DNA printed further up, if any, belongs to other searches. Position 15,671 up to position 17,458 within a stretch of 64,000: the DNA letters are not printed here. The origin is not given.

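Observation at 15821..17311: PASTA-repeat protein without kinase or PBP domain encoded as the last structural gene of the eCIS operon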

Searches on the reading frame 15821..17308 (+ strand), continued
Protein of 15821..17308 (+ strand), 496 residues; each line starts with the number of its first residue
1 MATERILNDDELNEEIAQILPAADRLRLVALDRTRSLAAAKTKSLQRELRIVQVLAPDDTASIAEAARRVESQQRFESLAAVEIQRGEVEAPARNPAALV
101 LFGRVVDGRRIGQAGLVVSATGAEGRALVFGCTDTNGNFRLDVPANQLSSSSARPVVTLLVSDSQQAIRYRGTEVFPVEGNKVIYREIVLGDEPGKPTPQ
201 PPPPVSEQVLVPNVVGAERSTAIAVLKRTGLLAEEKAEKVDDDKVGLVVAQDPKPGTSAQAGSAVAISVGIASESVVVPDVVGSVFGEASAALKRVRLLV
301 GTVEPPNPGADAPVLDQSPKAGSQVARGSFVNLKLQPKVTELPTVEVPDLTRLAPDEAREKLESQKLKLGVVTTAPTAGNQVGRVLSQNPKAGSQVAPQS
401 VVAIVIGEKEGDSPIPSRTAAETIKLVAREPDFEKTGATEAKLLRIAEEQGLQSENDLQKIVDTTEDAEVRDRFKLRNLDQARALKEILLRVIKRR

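Call 27: search_solved_structures(query=A1, max_evalue=0.01, show_alignments=2)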
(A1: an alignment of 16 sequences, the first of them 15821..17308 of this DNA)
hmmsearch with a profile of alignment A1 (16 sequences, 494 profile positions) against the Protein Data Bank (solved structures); distinct sequences matched with E-value up to 0.01: 11.
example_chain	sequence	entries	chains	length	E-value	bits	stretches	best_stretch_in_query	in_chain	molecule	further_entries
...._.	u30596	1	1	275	8.7e-21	77.4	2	204-399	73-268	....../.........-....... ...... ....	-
3py9_A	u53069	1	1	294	3.1e-18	69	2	204-347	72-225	Protein kinase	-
3m9g_A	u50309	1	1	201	5e-18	68.3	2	204-334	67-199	Protein kinase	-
5e12_A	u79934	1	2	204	4.5e-14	55.3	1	204-399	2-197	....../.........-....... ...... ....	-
2kud_A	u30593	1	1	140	3e-12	49.3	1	268-405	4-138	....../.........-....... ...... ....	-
5e10_A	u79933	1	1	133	2.7e-11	46.1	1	274-405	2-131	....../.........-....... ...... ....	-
2kue_A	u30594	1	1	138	4.4e-11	45.4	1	204-334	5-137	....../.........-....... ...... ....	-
2kuf_A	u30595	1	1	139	2e-06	30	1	209-332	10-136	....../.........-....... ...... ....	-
5e0z_A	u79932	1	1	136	2.1e-06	30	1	209-332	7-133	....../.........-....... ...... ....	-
2mgv_A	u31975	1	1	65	0.00011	24.3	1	209-267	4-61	Bifunctional membrane-associated penicillin-binding protein 1A/1B ponA2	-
5nod_A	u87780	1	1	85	0.00066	21.7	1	272-337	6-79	Serine/threonine-protein kinase StkP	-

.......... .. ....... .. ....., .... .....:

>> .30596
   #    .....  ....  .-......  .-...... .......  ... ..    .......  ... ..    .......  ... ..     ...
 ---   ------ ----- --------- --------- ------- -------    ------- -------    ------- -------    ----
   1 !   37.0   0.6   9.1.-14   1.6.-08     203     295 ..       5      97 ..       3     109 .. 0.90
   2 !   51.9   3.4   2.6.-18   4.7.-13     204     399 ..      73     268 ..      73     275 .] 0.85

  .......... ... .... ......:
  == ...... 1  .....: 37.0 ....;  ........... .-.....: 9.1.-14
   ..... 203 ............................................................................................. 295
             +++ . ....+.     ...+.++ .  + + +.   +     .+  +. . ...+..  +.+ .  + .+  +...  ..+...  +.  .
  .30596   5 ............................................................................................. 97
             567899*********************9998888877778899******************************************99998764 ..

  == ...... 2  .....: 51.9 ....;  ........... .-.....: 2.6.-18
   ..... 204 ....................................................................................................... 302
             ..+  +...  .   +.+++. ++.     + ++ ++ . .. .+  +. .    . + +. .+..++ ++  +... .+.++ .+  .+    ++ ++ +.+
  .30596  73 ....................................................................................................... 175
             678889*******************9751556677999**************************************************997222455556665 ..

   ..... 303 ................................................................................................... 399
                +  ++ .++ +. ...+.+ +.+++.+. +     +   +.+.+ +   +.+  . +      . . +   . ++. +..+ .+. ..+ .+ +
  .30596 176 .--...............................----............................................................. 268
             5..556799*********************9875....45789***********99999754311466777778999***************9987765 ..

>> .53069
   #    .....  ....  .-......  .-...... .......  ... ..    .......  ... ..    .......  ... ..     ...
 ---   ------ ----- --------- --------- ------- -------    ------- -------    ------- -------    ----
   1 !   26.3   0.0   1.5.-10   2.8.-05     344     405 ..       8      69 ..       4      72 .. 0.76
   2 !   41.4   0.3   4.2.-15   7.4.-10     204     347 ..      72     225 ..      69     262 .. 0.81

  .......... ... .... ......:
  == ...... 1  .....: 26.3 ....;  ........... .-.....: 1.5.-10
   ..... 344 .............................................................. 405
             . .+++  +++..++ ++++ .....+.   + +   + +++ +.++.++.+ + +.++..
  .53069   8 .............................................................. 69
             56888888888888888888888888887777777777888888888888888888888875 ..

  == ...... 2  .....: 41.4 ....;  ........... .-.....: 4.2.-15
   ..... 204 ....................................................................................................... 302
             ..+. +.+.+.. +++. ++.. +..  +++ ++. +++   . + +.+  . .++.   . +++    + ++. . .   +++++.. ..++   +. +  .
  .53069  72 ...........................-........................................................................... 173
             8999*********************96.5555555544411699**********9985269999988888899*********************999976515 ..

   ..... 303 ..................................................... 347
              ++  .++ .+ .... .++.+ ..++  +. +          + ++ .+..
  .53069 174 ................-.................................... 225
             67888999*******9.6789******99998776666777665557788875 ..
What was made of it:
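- Checked: Independent support for PASTA: a PDB profile search matches only the PASTA part, best hit PknB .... at 8.7e-21 (call 27).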

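Call 28: search_protein_families(library=phrogs, proteins=[window:15821-17308:+], max_evalue=0.001)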
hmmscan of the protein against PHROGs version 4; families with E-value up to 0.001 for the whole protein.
window:15821-17308:+ (496 aa): 0 families

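Call 29: predict_structure(alignment_id=A1)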
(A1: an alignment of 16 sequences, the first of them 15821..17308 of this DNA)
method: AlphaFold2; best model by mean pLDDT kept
length: 496 residues; sequences in the alignment: 16
mean_pLDDT: 77.4   pTM: 0.27
mean pLDDT of the five models: 77.4, 74.5, 74.1, 73.9, 73.7
residues with pLDDT >= 90: 59; 70-90: 324; 50-70: 59; < 50: 54
segments of 3 or more residues with pLDDT < 50: 1-7, 11-25, 88-95, 149-152, 192-204, 410-416
pLDDT, mean of each block of 10 residues (from residue 1): 44 46 53 73 87 87 87 81 59 55 82 83 72 82 64 66 74 66 72 44 61 91 88 89 86 90 89 82 90 88 81 89 87 79 77 86 87 79 85 85 80 53 85 83 85 83 79 85 88 78
secondary structure, 60 per line:
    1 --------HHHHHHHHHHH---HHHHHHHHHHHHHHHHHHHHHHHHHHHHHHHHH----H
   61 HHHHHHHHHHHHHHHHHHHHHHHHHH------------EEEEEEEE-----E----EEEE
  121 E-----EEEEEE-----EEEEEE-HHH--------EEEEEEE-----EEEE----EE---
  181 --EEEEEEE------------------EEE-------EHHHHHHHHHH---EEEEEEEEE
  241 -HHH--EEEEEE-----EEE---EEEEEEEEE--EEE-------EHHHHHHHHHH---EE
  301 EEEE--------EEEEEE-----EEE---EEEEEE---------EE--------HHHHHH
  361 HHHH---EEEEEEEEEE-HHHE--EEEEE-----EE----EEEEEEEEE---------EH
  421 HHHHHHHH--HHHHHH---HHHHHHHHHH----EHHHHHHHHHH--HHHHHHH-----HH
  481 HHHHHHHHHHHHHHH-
elements in order: H9-19 H23-55 H60-86 E99-106 E117-121 E127-132 E138-143 E156-162 E168-171 E183-189 E208-210 H219-228 E232-240 E247-252 E258-260 E264-272 E275-277 H286-295 E299-304 E313-318 E324-326 E330-335 H355-364 E368-377 E385-389 E401-409 H420-428 H431-436 H440-449 H455-464 H467-473 H479-495
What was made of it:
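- A disordered proline-rich hinge lies between the N-module and the PASTA repeats (call 29), which would transmit conformational signals poorly.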

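Call 34: fold_search(model_id=the predicted structure, library=pdb)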
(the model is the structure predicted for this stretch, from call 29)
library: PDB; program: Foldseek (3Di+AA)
matches with E <= 10: 801; with E <= 0.001: 33
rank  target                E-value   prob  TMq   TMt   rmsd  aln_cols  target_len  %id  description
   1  5e12_A                3.4e-15  1.00  0.16  0.35  13.1       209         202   22  Crystal Structure of PASTA Domains 2, 3 and 4 of Mycobacterium tuberculosis Protein Kinase B (released 2016-09-14)
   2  3m9g                  2.4e-13  1.00  0.22  0.40   9.0       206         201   20  Crystal structure of the three-PASTA-domain of a Ser/Thr kinase from Staphylococcus aureus (released 2010-11-03)
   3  5e12_B                1.7e-12  1.00  0.15  0.36  13.2       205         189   23  Crystal Structure of PASTA Domains 2, 3 and 4 of Mycobacterium tuberculosis Protein Kinase B (released 2016-09-14)
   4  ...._MODEL_1_A        2.4e-12  1.00  0.18  0.27  16.2       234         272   21  NMR structure of the PASTA domain of Mycobacterium tuberculosis of PknB (released 2010-04-14)
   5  3py9                  3.1e-12  1.00  0.22  0.33   8.4       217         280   21  X-ray structural studies of the entire extra-cellular region of the Ser/Thr kinase PrkC from Staphylococcus aureus (released 2011-01-19)
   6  5e10                  4.4e-09  1.00  0.13  0.45  25.0       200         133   20  Crystal Structure of PASTA Domains 1 and 2 of Mycobacterium tuberculosis Protein Kinase B (released 2016-09-14)
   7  7o4c_A                4.0e-07  1.00  0.12  0.47  16.2       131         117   18  Crystal structure of PASTA domains of the Penicillin-Binding Protein 1 (PBP1) from Staphylococcus aureus (released 2021-11-03)
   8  2kuf_MODEL_1_A        1.1e-06  1.00  0.15  0.44   8.9       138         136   22  NMR structure of the PASTA domain 3 and 4 of Mycobacterium tuberculosis of PknB (released 2010-04-14)
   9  7o61_A                1.7e-06  1.00  0.12  0.47  16.1       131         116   18  Crystal structure of the C-terminal PASTA domains of Staphylococcus aureus PBP1 (released 2022-04-20)
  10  2kue_MODEL_1_A        2.5e-06  1.00  0.19  0.54   5.8       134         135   23  NMR structure of the PASTA domain 2 and 3 of Mycobacterium tuberculosis of PknB (released 2010-04-14)
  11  2kud_MODEL_1_A        3.4e-06  1.00  0.13  0.44  25.0       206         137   20  NMR structure of the PASTA domain 1 and 2 of Mycobacterium tuberculosis of PknB (released 2010-04-14)
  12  5oau                  2.7e-05  1.00  0.11  0.08  21.0       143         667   17  Penicillin-Binding Protein 2X (PBP2X) from Streptococcus pneumoniae (released 2018-05-30)
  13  2z2l_C                3.8e-05  1.00  0.11  0.37  20.2       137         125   16  Penicillin-Binding Protein 2X (PBP2X) from Streptococcus pneumoniae (released 2007-09-04)
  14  1rp5_B                3.8e-05  1.00  0.17  0.13  18.9       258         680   12  PBP2x from Streptococcus pneumoniae strain 5259 with reduced susceptibility to beta-lactam antibiotics (released 2004-02-03)
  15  1k25_C                4.1e-05  1.00  0.16  0.14  18.9       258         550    9  PBP2x from a Highly Penicillin-resistant Streptococcus pneumoniae Clinical Isolate (released 2001-10-31)
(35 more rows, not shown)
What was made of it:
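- On PASTA domain family (PF03793): AF2 pLDDT 80-90 over the repeats (call 29); Foldseek hits PknB 5e12 at E=3e-15 and PrkC 3py9 at E=3e-12 (call 34)
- Checked: Foldseek on the AF2 model matches PknB, PrkC and PBP2x PASTA structures, best 5e12 at E=3e-15 (calls 29, 34).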

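Call 37: find_encoding_contigs(protein=P0031, flank=10000, max_places=1)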
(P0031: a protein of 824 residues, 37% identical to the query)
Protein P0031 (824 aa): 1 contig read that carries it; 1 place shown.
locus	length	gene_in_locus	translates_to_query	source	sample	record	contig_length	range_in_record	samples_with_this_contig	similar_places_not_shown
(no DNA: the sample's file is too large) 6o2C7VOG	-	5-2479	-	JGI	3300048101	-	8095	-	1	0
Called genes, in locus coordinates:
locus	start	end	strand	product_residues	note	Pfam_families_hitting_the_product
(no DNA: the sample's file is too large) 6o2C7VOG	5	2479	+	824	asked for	PF03793:PASTA, PF12371:TMEM131_like_N (faint), PF15780:ASH (faint), PF22544:HYDIN_VesB_CFA65-like_Ig (faint), PF22073:Cep192_D4 (weak)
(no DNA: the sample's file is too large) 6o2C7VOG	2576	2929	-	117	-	-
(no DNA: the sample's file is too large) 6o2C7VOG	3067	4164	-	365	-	PF13469:Sulfotransfer_3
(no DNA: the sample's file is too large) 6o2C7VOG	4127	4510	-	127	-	-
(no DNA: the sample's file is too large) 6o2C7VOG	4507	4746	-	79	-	-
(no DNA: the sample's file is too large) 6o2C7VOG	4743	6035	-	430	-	PF05935:Arylsulfotrans (faint), PF14269:Arylsulfotran_2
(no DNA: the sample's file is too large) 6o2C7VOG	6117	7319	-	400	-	PF13439:Glyco_transf_4, PF13477:Glyco_trans_4_2, PF13579:Glyco_trans_4_4, PF20706:GT4-conflict, PF00534:Glycos_transf_1, PF13692:Glyco_trans_1_4, PF13524:Glyco_trans_1_2 (weak)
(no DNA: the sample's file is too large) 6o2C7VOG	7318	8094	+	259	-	?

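Call 39: find_related_loci(query=A1, collection=genome_contigs, flank=10000)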
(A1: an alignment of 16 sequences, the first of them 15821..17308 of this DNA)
Query A1 (496 aa) in genome_contigs; peptide patterns used: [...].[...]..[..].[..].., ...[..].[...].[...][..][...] (x = any residue, [..] = any of these).
29 stretches matched a pattern; 7 encode a relative of the query (tblastn E <= 1e-3); 6 distinct loci.
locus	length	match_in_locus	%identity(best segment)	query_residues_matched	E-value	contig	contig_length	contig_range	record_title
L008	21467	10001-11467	75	7-496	0e+0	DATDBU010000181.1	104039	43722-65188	MAG TPA_asm: Chthoniobacterales bacterium isolate SMAG_U130 k141_1201959, whole genome shotgun sequence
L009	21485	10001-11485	75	1-495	0e+0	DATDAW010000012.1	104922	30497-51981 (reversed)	MAG TPA_asm: Chthoniobacterales bacterium isolate SMAG_U106 k141_1073897, whole genome shotgun sequence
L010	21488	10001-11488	72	1-496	0e+0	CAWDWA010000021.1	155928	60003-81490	MAG: uncultured Verrucomicrobiae bacterium isolate MFD05684.bin.1.321 genome assembly, contig: contig_6914, whole genome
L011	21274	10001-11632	35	8-495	3e-68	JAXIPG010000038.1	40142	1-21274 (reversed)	MAG: Terrimicrobiaceae bacterium isolate Fractures_MAG_13 c_000000151959, whole genome shotgun sequence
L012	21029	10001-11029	38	209-495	4e-39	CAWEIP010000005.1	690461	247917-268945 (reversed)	MAG: uncultured Verrucomicrobiae bacterium isolate MFD09212.bin.2.51 genome assembly, contig: contig_12474, whole genome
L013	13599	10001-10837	39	206-492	7e-37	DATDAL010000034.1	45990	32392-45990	MAG TPA_asm: Terrimicrobiaceae bacterium isolate SMAG_U95 k141_370995, whole genome shotgun sequence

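Call 43: search_protein_families(library=pfam, alignment_id=A2, max_evalue=0.001)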
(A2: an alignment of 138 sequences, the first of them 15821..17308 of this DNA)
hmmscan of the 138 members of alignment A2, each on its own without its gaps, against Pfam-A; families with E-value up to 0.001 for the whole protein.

A. member 1, window:15821-17308:+ (496 aa): 1 family
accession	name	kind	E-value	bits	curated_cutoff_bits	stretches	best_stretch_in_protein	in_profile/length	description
PF03793.24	PASTA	-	3e-33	114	23.2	3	345-407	1-63/64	PASTA domain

B. families by the number of members that match (of 138 scanned): 19 families
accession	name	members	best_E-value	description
PF13620.12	CarboxypepD_reg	78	6e-16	Carboxypeptidase regulatory-like domain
PF03793.24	PASTA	27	2.5e-64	PASTA domain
PF01060.29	TTR-52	18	8.5e-10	Transthyretin-like family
PF25020.1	TTR_TEN1-4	17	1.3e-09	Teneurin TTR-like domain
PF02369.22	Big_1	14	1.8e-08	Bacterial Ig-like domain (group 1)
PF17210.9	SdrD_B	13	1.4e-06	SdrD B-like domain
PF18911.6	PKD_4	7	2.2e-36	PKD domain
PF00801.26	PKD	7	6.8e-33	PKD domain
PF13715.12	CarbopepD_reg_2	7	6.1e-07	CarboxypepD_reg-like domain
PF11974.14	bMG3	7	1.1e-05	Bacterial alpha-2-macroglobulin MG3 domain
PF17936.7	Big_6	7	1.5e-05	Bacterial Ig domain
PF14520.12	HHH_5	4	1.1e-07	Helix-hairpin-helix domain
PF20598.4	DUF6795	4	1.5e-05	Domain of unknown function (DUF6795)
PF07679.22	I-set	2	9.7e-10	Immunoglobulin I-set domain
PF18981.6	InlK_D3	2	8.1e-08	Internalin K domain (D3/D4)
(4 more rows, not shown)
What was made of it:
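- Checked: The fold is supported by transthyretin-like Foldseek hits (call 34) and by 78 of 138 family members hitting PF13620 (call 43).
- The same position holds PKD, Big_1, SdrD_B or Ig modules in other members (call 43). It is the commonest single addition, in 27 of 138 members (call 43).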

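Call 56: search_protein_families(library=pfam, proteins=[L012:5525-11032:+], max_evalue=1)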
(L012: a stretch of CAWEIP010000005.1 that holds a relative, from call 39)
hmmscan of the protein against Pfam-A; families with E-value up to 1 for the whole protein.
L012:5525-11032:+ (1836 aa): 7 families
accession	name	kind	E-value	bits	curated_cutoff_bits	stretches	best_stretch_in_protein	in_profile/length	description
PF03793.24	PASTA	-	3.8e-43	145.7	23.2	4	1694-1753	1-62/64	PASTA domain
PF13620.12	CarboxypepD_reg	-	7.6e-07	29.8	32.3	2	1377-1424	2-47/82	Carboxypeptidase regulatory-like domain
PF13229.12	Beta_helix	-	1.1e-06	28.8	25.9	1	928-1006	58-138/158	Right handed beta helix region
PF20129.4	DUF6519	-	1e-05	24.8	22.4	1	4-91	3-94/593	Family of unknown function (DUF6519)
PF17210.9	SdrD_B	-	6.2e-05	23.6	29.7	1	1381-1421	16-53/112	SdrD B-like domain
PF19750.4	DUF6237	-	0.12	13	25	1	613-642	34-61/90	Family of unknown function (DUF6237)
PF21784.3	Bflower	-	0.24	12.2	25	1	603-685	19-101/116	4-fold beta flower protein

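Call 62: fold_search(model_id=the predicted structure, library=viral)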
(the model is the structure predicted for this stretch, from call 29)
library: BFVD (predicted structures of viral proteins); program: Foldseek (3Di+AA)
matches with E <= 10: 617; with E <= 0.001: 18
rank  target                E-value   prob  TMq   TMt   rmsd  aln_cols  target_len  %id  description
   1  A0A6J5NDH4            1.7e-17  1.00  0.18  0.12  21.4       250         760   21  PASTA_pknB domain containing protein [uncultured Caudovirales phage]
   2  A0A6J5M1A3            6.0e-05  0.97  0.14  0.10  21.6       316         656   13  Pectate lyase superfamily protein [uncultured Caudovirales phage]
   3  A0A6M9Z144            1.3e-04  1.00  0.14  0.27   6.3        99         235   14  (no name in the UniProt tables at hand)
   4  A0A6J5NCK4            1.5e-04  1.00  0.15  0.48   2.9        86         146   20  PASTA_pknB domain containing protein [uncultured Caudovirales phage]
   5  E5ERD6                2.3e-04  1.00  0.15  0.15  17.8       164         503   14  (no name in the UniProt tables at hand)
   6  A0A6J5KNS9            2.4e-04  1.00  0.14  0.28   2.2        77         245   28  PASTA_pknB domain containing protein [uncultured Caudovirales phage]
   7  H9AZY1                3.4e-04  0.87  0.12  0.15  28.5       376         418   10  VP17 [Haloarcula hispanica icosahedral virus 2]
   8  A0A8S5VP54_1          3.4e-04  0.82  0.13  0.05  23.7       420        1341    8  (no name in the UniProt tables at hand)
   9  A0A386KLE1            3.6e-04  1.00  0.15  0.13  16.2       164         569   16  Minor tail protein [Microbacterium phage Burro]
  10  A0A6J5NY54            4.0e-04  1.00  0.14  0.22   8.7        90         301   20  PASTA_pknB domain containing protein [uncultured Caudovirales phage]
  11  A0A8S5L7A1            4.3e-04  0.15  0.08  0.05  40.7       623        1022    9  Structural protein [CrAss-like virus sp. ctt4r3]
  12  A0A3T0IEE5            4.5e-04  1.00  0.14  0.30   5.2       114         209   17  (no name in the UniProt tables at hand)
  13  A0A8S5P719            5.1e-04  1.00  0.16  0.09  13.9       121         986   13  Baseplate wedge protein (Fragment) [Herelleviridae sp. cttEB8]
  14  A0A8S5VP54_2          5.4e-04  0.98  0.14  0.06  24.1       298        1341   10  (no name in the UniProt tables at hand)
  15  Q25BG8                5.7e-04  1.00  0.14  0.13   4.1        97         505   16  Structural protein 27 [His1 virus (isolate Australia/Victoria)]
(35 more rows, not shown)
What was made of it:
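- Closest known: Uncharacterised PASTA-containing proteins of uncultured tailed phages. Same: PASTA modules occur in virus-encoded, probably virion-associated proteins (call 62).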

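Call 77: find_related_loci(query=A1, collection=metagenome_contigs, flank=6000)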
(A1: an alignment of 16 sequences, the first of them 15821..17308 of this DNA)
Query A1 (496 aa) in metagenome_contigs; peptide patterns used: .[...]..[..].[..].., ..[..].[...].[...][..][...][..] (x = any residue, [..] = any of these).
359 stretches matched a pattern, but none encodes a relative of the query by tblastn (E <= 1e-3).

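Call 85: search_protein_families(library=ncbifam, proteins=[window:15821-17308:+], max_evalue=0.01)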
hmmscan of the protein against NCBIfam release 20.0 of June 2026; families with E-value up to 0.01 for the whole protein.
window:15821-17308:+ (496 aa): 2 families
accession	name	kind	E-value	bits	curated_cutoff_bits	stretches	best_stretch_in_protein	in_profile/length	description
NF033483.0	PknB_PASTA_kin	equivalog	4.7e-28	98.6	450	1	207-406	363-562/563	Stk1 family PASTA domain-containing Ser/Thr kinase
TIGR02214.1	spoVD_pbp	equivalog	1.7e-06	26.6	688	0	338-408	573-636/636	stage V sporulation protein D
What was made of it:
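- The PASTA repeats are most similar to the Stk1/PknB type (calls 27, 85).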
